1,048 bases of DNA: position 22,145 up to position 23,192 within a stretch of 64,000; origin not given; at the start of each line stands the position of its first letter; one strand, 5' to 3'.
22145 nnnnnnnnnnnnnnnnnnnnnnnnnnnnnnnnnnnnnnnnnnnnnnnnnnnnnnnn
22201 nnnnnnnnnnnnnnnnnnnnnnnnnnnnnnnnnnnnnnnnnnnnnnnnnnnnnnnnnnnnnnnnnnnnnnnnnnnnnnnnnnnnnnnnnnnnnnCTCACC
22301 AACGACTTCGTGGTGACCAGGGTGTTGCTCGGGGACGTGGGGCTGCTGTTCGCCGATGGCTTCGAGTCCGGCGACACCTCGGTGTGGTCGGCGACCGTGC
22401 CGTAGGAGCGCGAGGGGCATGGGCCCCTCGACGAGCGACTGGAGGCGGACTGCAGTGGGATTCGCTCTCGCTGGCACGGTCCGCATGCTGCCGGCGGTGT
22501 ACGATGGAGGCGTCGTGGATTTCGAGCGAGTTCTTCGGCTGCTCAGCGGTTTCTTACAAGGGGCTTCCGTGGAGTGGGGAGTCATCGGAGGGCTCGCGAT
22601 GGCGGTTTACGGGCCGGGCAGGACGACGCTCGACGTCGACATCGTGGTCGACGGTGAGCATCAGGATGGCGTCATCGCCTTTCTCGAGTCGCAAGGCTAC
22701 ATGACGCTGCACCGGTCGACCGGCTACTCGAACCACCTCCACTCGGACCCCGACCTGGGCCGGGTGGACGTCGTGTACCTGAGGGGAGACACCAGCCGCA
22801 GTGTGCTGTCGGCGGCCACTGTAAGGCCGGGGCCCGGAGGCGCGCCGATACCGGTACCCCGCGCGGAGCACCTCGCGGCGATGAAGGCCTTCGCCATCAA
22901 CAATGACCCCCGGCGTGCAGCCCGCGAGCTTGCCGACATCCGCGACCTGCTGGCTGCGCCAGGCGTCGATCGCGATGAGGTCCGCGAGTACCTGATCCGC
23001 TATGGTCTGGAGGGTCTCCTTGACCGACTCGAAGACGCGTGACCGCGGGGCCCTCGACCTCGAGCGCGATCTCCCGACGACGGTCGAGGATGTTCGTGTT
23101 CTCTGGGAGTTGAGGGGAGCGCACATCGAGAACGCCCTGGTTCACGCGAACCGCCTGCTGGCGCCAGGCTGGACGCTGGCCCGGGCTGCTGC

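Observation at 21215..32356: A conserved extreme-C-terminal peptide (….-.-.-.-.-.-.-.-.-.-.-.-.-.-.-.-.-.-stop) tags at least eight unrelated Sec-signal proteins: candidate undescribed sorting, secretion or docking signal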

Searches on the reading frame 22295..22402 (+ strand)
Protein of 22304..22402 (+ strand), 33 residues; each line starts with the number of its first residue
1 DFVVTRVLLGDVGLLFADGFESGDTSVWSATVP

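Call 7: search_protein_families(library=ncbifam, proteins=[window:22304-22402:+], max_evalue=10)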
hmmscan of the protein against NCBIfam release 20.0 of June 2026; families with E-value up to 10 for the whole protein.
seq(33 aa): 0 families

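Call 21: search_protein_representatives(alignment_id=A3)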
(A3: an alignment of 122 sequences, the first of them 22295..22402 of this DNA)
Query: 122 sequences, 62 profile positions. Proteins with E-value up to 0.001 (for the whole library): 6920; up to 1e-10: 114; up to 1e-30: 0. The best 150 are listed.
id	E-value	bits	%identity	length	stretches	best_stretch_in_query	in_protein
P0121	1.0e-24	103.0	-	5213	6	23-59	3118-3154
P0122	4.0e-23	97.9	-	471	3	15-57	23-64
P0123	4.8e-21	91.2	-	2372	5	39-60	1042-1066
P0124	1.0e-20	90.1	-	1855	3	28-57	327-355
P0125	1.9e-18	82.9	-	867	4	42-59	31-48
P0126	8.7e-17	77.6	-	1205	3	26-61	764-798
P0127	1.6e-16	76.7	-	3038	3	28-60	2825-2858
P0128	5.4e-16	75.0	-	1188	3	23-61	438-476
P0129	7.9e-16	74.5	-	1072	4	20-60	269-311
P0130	1.1e-15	74.1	-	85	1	8-62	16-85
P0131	1.7e-15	73.5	-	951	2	40-60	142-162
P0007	1.7e-15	73.4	-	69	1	14-62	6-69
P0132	2.0e-15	73.2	-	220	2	25-62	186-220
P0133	2.2e-15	73.1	-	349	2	41-62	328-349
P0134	2.7e-15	72.8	-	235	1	9-62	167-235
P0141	2.6e-14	69.6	-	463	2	40-62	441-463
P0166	1.5e-12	64.0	-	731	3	41-59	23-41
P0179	6.9e-12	61.9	-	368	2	35-59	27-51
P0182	8.6e-12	61.6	-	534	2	40-59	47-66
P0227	1.9e-10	57.2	-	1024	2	40-61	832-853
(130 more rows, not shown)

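Call 27: search_protein_families(library=pfam, proteins=[P0122, P0179, P0166, P0125, P0182, P0129, P0227, P0131, P0132, P0141], max_evalue=0.01)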
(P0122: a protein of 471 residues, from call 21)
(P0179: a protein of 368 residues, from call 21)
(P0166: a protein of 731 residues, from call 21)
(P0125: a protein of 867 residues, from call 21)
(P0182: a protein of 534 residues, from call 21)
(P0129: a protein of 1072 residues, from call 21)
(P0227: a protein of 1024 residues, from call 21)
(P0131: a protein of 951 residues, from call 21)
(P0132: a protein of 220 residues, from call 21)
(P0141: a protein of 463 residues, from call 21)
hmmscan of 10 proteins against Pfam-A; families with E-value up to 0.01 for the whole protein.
P0122 (471 aa): 1 family
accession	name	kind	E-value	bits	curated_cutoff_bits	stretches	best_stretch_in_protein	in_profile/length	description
PF14099.13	Polysacc_lyase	-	3.2e-05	24.4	29.9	0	346-395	130-180/210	Polysaccharide lyase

P0179 (368 aa): 1 family
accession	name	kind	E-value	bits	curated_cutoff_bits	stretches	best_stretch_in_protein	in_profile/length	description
PF02018.23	CBM_4_9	-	0.00092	20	25.9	0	36-76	4-46/136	Carbohydrate binding domain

P0166 (731 aa): 5 families
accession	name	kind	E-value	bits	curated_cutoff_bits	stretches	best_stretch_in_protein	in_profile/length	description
PF14099.13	Polysacc_lyase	-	7.8e-06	26.4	29.9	0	31-69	1-40/210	Polysaccharide lyase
PF13385.13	Laminin_G_3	-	2.4e-05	24.9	27.6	1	603-725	24-138/151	Concanavalin A-like lectin/glucanases superfamily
PF19077.6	Big_13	-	0.0001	23.2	27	1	275-309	69-102/102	Bacterial Ig-like domain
PF02018.23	CBM_4_9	-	0.00023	22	25.9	0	315-361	3-46/136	Carbohydrate binding domain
PF21324.2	SHPRH_helical-2nd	-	0.004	17.4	27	0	365-449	84-168/222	E3 ubiquitin-protein ligase SHPRH, second helical domain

P0125 (867 aa): 1 family
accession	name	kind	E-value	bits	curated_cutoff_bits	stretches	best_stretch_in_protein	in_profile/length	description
PF14099.13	Polysacc_lyase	-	5.6e-05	23.6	29.9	0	250-413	1-181/210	Polysaccharide lyase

P0182 (534 aa): 1 family
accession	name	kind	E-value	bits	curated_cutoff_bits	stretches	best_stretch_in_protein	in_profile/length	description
PF02018.23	CBM_4_9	-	0.0042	17.9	25.9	0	50-77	3-30/136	Carbohydrate binding domain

P0129 (1072 aa): 4 families
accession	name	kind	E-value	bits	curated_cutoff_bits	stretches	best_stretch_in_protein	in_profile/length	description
PF18370.7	RGI_lyase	-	4.3e-12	46.6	27.8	0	222-271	21-70/86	Rhamnogalacturonan I lyases beta-sheet domain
PF22465.2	Spike_JR2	-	0.00011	22.4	26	0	722-744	29-51/76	Spike protein P1, second jelly-roll domain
PF25523.1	Ig_RIMBP2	-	0.00048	20.5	27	0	495-551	3-65/105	RIMBP2-like, immunoglobulin-like domain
PF00041.27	fn3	-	0.0016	19.1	25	0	497-564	2-70/84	Fibronectin type III domain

P0227 (1024 aa): 2 families
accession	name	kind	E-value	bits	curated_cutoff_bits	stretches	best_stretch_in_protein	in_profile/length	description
PF18998.6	Flg_new_2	-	1.2e-13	51.3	23.6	1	567-638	1-72/73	Divergent InlB B-repeat domain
PF02018.23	CBM_4_9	-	0.00057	20.7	25.9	0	942-979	95-132/136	Carbohydrate binding domain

P0131 (951 aa): 1 family
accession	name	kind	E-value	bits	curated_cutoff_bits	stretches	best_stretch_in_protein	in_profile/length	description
PF00082.27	Peptidase_S8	-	1.2e-51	176.2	21.8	1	558-835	2-288/288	Subtilase family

P0132 (220 aa): 1 family
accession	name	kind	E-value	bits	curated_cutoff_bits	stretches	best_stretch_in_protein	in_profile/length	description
PF14312.12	FG-GAP_2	-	8.6e-18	64.7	23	1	155-198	2-49/49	FG-GAP repeat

P0141 (463 aa): 0 families

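Call 84: predict_structure(alignment_id=A3)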
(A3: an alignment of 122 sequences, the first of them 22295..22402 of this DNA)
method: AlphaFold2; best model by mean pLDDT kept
length: 36 residues; sequences in the alignment: 122
mean_pLDDT: 62.2   pTM: 0.23
mean pLDDT of the five models: 62.2, 61.0, 60.5, 60.0, 59.0
residues with pLDDT >= 90: 0; 70-90: 0; 50-70: 36; < 50: 0
segments of 3 or more residues with pLDDT < 50: none
pLDDT, mean of each block of 10 residues (from residue 1): 65 61 61 62
secondary structure, 60 per line:
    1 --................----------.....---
elements in order: H3-18 H29-33
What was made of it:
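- AlphaFold2 does not give the isolated tail any confident fold (call 84).
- Tried and rejected: AlphaFold2 on the 36-aa tail gave pLDDT 62 and no hairpin (call 84).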

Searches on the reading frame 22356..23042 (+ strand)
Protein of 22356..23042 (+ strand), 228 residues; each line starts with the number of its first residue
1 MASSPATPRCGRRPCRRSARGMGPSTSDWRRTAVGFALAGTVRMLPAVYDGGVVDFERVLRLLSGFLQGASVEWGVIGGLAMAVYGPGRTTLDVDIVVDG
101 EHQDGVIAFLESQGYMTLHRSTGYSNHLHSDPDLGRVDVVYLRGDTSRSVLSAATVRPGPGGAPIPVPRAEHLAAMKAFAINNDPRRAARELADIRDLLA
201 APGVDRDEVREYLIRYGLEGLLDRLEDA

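Call 36: search_protein_families(library=pfam, proteins=[window:22356-23042:+], max_evalue=0.01)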
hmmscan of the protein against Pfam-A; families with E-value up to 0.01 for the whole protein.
window:22356-23042:+ (228 aa): 3 families
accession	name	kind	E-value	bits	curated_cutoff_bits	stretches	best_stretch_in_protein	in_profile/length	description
PF08843.17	AbiEii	-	2.3e-05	24.9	22.5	1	160-217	128-190/238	Nucleotidyl transferase AbiEii toxin, Type IV TA system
PF14907.12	NTP_transf_5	-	7.9e-05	22.8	31.2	1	88-220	91-235/249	Uncharacterised nucleotidyltransferase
PF10706.15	Aminoglyc_resit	-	0.00087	19.9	21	1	66-119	8-64/149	Aminoglycoside-2''-adenylyltransferase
